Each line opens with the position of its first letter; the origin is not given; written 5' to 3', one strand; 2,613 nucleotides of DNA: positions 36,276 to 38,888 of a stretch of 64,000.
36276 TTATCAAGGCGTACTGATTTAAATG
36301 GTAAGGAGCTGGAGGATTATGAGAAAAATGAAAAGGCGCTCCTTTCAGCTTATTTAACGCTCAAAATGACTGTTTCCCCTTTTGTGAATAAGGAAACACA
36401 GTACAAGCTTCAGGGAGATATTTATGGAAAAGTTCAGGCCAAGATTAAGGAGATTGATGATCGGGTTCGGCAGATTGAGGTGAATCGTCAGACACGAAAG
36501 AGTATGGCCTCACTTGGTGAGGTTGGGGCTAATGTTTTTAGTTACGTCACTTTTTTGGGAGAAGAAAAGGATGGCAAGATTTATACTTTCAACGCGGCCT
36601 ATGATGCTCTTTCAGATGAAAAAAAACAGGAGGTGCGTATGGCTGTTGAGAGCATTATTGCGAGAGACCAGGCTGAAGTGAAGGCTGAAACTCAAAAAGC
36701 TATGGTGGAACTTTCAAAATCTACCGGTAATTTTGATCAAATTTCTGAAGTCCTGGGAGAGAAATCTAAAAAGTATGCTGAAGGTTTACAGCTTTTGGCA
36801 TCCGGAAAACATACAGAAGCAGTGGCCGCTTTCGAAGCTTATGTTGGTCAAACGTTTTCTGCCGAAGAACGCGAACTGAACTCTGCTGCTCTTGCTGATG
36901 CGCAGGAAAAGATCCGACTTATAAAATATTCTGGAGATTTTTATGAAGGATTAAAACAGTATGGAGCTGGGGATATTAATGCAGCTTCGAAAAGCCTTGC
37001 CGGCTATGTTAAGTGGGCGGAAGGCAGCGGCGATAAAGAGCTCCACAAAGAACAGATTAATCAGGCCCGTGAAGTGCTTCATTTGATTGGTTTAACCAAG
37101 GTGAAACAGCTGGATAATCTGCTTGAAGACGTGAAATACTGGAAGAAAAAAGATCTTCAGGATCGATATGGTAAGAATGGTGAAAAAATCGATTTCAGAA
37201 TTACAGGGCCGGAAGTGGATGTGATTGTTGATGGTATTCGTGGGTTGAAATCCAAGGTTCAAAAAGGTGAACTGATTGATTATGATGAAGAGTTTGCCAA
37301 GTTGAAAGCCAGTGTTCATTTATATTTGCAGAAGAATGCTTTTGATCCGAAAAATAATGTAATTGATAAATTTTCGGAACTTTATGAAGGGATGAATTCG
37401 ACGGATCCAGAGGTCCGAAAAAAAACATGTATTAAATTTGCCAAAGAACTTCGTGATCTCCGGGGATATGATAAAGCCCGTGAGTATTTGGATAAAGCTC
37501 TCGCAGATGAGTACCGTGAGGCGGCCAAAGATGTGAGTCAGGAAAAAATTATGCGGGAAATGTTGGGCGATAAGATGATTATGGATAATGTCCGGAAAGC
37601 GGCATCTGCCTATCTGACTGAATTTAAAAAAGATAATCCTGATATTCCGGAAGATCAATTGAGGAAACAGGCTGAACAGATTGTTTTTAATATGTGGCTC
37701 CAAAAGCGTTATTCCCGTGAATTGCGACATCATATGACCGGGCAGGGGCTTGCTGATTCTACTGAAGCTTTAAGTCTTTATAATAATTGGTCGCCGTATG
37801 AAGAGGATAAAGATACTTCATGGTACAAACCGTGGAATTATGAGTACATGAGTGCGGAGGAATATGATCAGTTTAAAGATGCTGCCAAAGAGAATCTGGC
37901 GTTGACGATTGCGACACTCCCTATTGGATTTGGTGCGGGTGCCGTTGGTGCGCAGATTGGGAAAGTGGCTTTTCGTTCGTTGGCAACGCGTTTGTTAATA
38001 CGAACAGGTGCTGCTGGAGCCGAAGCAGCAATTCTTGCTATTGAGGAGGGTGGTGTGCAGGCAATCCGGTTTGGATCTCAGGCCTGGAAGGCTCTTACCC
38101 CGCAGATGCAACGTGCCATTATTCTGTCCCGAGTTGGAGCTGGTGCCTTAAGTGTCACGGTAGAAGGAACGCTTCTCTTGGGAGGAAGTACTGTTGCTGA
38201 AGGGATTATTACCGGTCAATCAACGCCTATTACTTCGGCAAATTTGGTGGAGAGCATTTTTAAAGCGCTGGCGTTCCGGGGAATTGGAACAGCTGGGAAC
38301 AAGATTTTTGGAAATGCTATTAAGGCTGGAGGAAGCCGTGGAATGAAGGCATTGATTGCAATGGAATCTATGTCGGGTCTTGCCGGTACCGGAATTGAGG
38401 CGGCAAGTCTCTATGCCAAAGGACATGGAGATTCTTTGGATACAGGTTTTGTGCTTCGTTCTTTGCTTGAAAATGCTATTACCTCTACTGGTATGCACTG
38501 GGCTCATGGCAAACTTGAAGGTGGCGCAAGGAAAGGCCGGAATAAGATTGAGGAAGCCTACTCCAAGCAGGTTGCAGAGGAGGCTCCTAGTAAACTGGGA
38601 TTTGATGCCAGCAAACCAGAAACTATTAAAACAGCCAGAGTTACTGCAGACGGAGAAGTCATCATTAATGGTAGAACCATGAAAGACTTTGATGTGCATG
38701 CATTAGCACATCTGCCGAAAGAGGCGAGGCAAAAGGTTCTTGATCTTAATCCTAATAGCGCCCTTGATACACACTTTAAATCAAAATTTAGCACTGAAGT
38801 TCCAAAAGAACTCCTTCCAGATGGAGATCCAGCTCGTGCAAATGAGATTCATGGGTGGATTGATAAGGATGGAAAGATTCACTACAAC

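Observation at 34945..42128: Three-gene cassette built around a 2083-aa protein with no signal peptide that ends in a Hanks-type kinase, divergent from pilB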

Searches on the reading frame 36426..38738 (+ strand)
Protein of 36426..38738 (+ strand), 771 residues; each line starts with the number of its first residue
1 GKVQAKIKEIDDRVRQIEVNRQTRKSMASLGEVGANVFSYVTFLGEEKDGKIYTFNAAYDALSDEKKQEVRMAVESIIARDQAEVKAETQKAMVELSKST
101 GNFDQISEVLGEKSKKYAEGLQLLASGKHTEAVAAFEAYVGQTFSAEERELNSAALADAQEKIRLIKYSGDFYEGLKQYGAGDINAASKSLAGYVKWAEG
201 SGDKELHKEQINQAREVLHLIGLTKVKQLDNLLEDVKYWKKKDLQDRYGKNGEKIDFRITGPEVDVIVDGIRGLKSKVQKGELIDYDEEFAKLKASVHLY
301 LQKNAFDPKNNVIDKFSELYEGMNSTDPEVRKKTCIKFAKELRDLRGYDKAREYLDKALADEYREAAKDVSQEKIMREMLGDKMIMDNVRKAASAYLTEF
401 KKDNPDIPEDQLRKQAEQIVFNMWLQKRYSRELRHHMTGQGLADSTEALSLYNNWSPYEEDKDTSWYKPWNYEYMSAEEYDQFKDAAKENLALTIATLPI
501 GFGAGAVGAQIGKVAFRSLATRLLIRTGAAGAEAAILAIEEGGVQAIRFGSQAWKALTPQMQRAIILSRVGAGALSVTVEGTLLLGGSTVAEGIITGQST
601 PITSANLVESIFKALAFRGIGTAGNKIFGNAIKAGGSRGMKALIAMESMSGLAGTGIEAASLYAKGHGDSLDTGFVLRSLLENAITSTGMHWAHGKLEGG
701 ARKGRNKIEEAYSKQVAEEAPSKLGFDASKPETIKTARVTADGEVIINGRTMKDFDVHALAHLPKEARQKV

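Call 40: find_related_loci(query=A2, collection=genome_contigs, flank=10000)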
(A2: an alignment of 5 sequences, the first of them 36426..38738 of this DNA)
Query A2 (771 aa) in genome_contigs; peptide patterns used: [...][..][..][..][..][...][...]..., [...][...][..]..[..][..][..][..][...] (x = any residue, [..] = any of these).
554 stretches matched a pattern; 2 encode a relative of the query (tblastn E <= 1e-3); 2 distinct loci.
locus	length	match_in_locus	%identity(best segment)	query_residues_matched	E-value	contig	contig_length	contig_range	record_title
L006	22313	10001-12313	93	1-771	0e+0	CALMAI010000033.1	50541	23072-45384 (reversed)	MAG TPA_asm: uncultured Candidatus Peregrinibacteria bacterium isolate SRR2107183_bin.16_CONCOCT_v1.1_MAG genome assembl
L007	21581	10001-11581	31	172-723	2e-61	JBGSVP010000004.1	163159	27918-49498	MAG: Candidatus Gracilibacteria bacterium isolate JTS-AC46 k141_1096110, whole genome shotgun sequence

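Call 44: search_protein_representatives(alignment_id=A3)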
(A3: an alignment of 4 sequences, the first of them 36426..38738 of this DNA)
Query: 4 sequences, 771 profile positions. Proteins with E-value up to 0.001 (for the whole library): 57; up to 1e-10: 40; up to 1e-30: 34. The best 57 are listed.
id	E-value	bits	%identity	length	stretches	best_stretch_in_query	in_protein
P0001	0.0e+00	1385.5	-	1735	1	1-771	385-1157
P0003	0.0e+00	1195.5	-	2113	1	1-727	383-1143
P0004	0.0e+00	1039.4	-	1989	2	224-771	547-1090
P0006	8.7e-249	844.4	-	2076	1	1-770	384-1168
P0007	1.1e-204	698.6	-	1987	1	2-716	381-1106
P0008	1.1e-153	529.8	-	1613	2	224-716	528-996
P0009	7.8e-149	513.8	-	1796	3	219-770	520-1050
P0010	2.2e-147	509.0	-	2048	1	3-702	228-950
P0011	2.8e-147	508.7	-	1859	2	224-712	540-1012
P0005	6.7e-134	464.5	-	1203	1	490-771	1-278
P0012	8.5e-133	460.8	-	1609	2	219-724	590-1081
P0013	9.9e-133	460.6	-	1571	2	223-712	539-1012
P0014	2.4e-127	442.8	-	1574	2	224-740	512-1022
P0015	9.2e-126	437.5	-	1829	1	5-748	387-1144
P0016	1.2e-115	404.1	-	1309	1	14-727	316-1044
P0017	7.6e-95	335.3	-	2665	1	64-744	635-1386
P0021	5.9e-87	309.2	-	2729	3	261-765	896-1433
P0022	7.1e-87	309.0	-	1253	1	351-769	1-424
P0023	1.5e-76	274.8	-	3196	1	60-751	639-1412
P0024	6.0e-76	272.8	-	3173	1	64-768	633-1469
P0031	1.6e-62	228.4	-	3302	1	49-751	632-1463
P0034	6.6e-60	219.8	-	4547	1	80-744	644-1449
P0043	3.1e-09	52.2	-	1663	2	120-544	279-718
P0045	2.7e-08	49.1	-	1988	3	299-505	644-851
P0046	3.7e-08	48.6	-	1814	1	155-526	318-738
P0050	7.8e-07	44.3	-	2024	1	113-528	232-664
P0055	1.8e-05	39.8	-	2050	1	307-502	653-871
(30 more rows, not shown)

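Call 50: search_protein_families(library=pfam, alignment_id=A4, max_evalue=0.001)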
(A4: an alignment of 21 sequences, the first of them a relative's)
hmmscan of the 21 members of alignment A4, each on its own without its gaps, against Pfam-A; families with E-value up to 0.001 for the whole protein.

A. member 1, P0006 (2076 aa): 1 family
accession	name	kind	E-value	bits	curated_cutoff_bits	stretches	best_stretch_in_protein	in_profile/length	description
PF00069.31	Pkinase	-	8.8e-10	38.9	31.7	1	1837-2040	5-202/263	Protein kinase domain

B. families by the number of members that match (of 21 scanned): 7 families
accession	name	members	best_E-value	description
PF00069.31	Pkinase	5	8.8e-10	Protein kinase domain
PF05394.16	AvrB_AvrC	1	4.2e-23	Avirulence protein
PF17914.6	HopA1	1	5e-20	HopA1 effector protein family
PF00990.26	GGDEF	1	2.7e-17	Diguanylate cyclase, GGDEF domain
PF02661.23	Fic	1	1.8e-11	Fic/DOC family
PF09851.14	SHOCT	1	0.00025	Short C-terminal domain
PF08428.16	Rib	1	0.00048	Rib domain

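Call 51: find_related_loci(query=A2, collection=metagenome_contigs, flank=10000)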
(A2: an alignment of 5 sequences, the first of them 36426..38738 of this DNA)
Query A2 (771 aa) in metagenome_contigs; peptide patterns used: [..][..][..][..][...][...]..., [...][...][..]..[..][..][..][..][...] (x = any residue, [..] = any of these).
600 stretches matched a pattern (row limit reached: there are more); 1 encode a relative of the query (tblastn E <= 1e-3); 1 distinct loci.
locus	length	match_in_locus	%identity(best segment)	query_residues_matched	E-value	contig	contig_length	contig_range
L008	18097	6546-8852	81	2-771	0e+0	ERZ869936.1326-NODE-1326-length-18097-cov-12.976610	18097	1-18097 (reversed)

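Call 56: list_cluster_members(proteins=[P0006, P0007, P0017, P0021, P0023, P0031, P0034, P0045, P0055, P0050])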
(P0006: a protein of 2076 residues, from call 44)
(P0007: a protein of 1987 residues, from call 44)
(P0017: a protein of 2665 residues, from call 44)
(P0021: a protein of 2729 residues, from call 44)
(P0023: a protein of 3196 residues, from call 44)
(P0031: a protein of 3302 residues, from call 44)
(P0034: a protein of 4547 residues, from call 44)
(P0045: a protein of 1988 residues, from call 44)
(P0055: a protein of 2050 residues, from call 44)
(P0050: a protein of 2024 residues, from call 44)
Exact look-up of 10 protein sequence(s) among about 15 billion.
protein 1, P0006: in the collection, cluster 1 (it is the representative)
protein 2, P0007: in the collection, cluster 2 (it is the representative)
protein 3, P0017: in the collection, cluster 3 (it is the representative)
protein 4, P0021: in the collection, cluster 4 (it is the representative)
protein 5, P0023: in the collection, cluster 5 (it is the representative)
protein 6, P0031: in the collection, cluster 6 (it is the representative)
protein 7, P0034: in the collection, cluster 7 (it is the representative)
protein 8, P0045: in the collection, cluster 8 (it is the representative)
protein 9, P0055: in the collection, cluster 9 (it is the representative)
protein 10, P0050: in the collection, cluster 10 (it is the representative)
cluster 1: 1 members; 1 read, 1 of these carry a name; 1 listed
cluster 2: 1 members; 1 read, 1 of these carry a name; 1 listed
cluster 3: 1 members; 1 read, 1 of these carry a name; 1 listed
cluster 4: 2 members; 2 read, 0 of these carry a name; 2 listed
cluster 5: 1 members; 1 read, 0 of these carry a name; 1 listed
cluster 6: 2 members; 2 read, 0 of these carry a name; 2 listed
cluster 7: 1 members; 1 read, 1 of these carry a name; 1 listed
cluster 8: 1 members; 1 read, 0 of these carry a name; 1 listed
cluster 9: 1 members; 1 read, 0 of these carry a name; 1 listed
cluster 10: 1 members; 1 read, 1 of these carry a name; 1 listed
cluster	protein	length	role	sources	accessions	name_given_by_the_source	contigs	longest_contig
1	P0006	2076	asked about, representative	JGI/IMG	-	hypothetical protein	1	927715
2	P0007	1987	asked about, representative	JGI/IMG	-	hypothetical protein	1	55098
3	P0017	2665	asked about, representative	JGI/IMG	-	diguanylate cyclase (GGDEF)-like protein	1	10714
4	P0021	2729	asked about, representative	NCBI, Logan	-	-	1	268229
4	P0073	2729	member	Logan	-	-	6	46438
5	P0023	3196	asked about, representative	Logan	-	-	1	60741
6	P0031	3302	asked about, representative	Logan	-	-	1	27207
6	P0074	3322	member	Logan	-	-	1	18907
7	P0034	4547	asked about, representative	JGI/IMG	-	GGDEF domain-containing protein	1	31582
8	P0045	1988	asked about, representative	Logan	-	-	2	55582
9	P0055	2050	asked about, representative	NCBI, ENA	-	-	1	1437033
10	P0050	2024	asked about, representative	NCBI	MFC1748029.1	hypothetical protein ACFL2V_04410 [Pseudomonadota bacterium]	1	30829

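Call 57: find_encoding_contigs(protein=P0055, flank=8000, max_places=2)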
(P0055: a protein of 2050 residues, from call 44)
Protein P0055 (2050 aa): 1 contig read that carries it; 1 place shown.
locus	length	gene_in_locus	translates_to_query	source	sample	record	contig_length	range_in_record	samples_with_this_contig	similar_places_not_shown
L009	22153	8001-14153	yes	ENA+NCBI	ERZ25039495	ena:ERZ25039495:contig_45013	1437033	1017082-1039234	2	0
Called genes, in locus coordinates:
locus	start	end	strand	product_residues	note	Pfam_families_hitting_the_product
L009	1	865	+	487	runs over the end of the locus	PF00364:Biotin_lipoyl, PF25917:BSH_RND (weak), PF25984:BSH_YknX (faint), PF25997:BSH_YhbJ, PF00198:2-oxoacid_dh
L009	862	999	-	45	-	-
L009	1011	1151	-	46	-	-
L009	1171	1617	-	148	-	PF22811:Zn_ribbon_NrdR, PF03477:ATP-cone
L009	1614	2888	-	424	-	PF01966:HD, PF13286:HD_assoc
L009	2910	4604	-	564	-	PF13860:FlgD_ig, PF00395:SLH (weak)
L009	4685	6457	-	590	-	-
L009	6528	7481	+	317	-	PF02899:Phage_int_SAM_1, PF13102:Phage_int_SAM_5 (weak), PF13495:Phage_int_SAM_4, PF00589:Phage_integrase, PF22823:MrpR_C_cat (faint)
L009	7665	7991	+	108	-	-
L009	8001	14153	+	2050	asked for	PF00069:Pkinase (weak)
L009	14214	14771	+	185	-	-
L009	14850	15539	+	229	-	PF03193:RsgA_GTPase (faint), PF02463:SMC_N (weak), PF00005:ABC_tran, PF13304:AAA_21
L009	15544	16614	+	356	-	PF00586:AIRS, PF02769:AIRS_C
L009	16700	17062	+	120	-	-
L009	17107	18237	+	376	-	PF02481:DNA_processg_A, PF17782:WHD_DprA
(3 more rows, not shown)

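Call 58: find_encoding_contigs(protein=P0031, flank=8000, max_places=2)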
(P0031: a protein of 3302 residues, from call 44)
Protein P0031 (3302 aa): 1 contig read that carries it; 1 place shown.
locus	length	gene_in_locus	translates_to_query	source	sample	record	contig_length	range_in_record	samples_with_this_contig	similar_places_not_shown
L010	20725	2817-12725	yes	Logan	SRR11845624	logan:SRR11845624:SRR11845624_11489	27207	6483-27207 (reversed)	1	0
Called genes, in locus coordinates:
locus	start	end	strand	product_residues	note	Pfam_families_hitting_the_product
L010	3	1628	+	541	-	?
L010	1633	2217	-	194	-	-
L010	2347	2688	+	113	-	-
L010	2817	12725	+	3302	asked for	-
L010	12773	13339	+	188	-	-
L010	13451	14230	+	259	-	-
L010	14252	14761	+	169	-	-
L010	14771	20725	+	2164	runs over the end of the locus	-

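Call 61: search_protein_families(library=pfam, proteins=[P0043, P0046, P0034, L007:5843-8191:-], max_evalue=0.001)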
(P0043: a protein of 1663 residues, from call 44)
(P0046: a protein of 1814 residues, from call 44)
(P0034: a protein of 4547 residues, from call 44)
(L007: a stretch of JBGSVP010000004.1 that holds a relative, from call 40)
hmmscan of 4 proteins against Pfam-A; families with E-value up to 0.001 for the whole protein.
P0043 (1663 aa): 0 families

P0046 (1814 aa): 1 family
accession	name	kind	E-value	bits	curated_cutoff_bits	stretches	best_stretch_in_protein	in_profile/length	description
PF17914.6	HopA1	-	5e-20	72.5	22.7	1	1286-1466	5-170/170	HopA1 effector protein family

P0034 (4547 aa): 1 family
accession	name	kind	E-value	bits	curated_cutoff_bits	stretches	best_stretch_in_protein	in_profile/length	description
PF05394.16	AvrB_AvrC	-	4.2e-23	82.5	23.2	1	2948-3050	223-325/326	Avirulence protein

L007:5843-8191:- (782 aa): 2 families
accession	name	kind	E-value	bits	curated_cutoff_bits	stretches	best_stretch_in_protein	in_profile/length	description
PF13646.12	HEAT_2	-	1.9e-13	51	27.7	1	563-617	1-56/88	HEAT repeats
PF07690.21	MFS_1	-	3.2e-05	23.4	33.4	1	38-379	4-343/347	Major Facilitator Superfamily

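Call 78: search_solved_structures(query=A3, max_evalue=1, show_alignments=2)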
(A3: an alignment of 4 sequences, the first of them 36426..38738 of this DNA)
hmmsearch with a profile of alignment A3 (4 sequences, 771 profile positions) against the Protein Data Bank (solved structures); distinct sequences matched with E-value up to 1: 2.
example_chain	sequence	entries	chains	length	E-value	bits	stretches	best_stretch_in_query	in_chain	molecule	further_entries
9ugr_A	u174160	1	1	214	0.0004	22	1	225-320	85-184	Syn-F4-Link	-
8syi_Z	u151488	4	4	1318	0.015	16.9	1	519-599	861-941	DNA-directed RNA polymerase subunit beta'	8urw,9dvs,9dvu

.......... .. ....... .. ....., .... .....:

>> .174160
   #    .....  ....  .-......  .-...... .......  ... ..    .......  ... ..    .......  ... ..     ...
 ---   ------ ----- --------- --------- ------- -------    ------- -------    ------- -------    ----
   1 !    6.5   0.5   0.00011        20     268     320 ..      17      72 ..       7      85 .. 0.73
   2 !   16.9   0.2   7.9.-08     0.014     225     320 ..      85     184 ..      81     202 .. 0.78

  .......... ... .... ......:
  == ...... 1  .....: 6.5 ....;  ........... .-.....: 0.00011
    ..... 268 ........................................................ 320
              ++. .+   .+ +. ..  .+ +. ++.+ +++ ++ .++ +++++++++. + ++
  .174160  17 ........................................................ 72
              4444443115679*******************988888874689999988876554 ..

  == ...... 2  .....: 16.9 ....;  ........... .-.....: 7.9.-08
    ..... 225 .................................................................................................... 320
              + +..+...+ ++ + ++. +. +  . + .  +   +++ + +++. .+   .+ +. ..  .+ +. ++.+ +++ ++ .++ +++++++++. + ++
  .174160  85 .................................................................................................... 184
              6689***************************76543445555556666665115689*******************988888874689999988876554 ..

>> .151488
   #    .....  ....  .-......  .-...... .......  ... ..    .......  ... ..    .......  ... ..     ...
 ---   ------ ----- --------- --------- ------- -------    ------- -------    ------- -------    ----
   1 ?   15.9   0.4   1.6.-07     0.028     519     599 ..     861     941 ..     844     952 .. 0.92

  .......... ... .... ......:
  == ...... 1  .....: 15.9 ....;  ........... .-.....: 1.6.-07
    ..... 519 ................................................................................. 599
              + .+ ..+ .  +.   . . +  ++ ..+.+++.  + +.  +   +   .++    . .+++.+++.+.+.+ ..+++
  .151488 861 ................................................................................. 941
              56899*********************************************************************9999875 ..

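Call 87: search_protein_families(library=pfam, alignment_id=A7, max_evalue=0.001)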
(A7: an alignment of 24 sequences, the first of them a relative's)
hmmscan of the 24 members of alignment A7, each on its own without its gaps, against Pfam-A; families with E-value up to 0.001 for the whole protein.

A. member 1, P0008 (1613 aa): 1 family
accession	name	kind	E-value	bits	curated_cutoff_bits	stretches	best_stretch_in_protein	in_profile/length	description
PF00069.31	Pkinase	-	2.2e-05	24.4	31.7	1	1379-1424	84-132/263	Protein kinase domain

B. families by the number of members that match (of 24 scanned): 3 families
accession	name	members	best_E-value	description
PF00069.31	Pkinase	4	2e-09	Protein kinase domain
PF00149.33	Metallophos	1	2.2e-07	Calcineurin-like phosphoesterase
PF07714.23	PK_Tyr_Ser-Thr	1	0.00018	Protein tyrosine and serine/threonine kinase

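Call 93: find_encoding_contigs(protein=P0023, flank=4000, max_places=1)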
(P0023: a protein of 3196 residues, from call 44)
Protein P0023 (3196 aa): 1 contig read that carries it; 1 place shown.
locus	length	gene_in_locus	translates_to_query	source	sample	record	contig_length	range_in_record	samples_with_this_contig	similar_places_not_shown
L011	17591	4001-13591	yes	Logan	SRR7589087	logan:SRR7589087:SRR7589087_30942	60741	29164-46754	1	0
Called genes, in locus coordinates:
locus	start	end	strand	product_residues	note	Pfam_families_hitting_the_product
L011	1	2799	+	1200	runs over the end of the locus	PF00873:ACR_tran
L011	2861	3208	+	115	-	-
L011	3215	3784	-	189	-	-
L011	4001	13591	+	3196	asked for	PF00069:Pkinase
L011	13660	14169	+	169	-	-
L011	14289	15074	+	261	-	-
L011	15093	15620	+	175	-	-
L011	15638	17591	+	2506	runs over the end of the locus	-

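Call 94: find_encoding_contigs(protein=P0006, flank=4000, max_places=1)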
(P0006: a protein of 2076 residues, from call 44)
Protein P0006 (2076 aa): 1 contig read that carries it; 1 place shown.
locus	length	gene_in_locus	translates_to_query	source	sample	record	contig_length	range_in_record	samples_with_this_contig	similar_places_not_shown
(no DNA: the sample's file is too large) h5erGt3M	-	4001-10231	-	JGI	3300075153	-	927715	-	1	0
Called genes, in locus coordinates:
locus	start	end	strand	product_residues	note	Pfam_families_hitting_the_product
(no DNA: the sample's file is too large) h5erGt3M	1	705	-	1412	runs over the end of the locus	-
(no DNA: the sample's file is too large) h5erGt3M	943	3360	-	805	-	PF00753:Lactamase_B, PF12706:Lactamase_B_2, PF22505:RNase_J_b_CASP, PF07521:RMMBL, PF17770:RNase_J_C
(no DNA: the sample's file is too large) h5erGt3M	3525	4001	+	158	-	-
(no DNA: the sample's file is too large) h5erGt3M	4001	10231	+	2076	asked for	PF00069:Pkinase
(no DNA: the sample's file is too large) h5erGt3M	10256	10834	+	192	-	-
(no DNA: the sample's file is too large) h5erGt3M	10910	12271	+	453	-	PF08245:Mur_ligase_M, PF02875:Mur_ligase_C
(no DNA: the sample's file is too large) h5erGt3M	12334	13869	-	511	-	PF01943:Polysacc_synt, PF13440:Polysacc_synt_3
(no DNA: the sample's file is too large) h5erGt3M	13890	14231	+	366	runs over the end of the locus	PF16326:ABC_tran_CTD (weak), PF03462:PCRF, PF00472:RF-1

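Call 95: find_encoding_contigs(protein=P0021, flank=4000, max_places=1)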
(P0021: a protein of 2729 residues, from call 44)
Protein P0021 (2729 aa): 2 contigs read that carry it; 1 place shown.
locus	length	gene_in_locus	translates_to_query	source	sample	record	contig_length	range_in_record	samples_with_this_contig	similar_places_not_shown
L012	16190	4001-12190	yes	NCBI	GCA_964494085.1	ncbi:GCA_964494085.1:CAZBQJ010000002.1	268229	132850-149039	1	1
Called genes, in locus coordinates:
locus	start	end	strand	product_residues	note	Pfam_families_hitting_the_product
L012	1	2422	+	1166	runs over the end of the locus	PF00873:ACR_tran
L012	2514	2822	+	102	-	-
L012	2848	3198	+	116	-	-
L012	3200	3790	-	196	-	-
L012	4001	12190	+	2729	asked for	PF02661:Fic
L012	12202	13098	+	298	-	PF02661:Fic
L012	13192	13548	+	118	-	-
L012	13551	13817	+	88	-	-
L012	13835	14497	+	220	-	-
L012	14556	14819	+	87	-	-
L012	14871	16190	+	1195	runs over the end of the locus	-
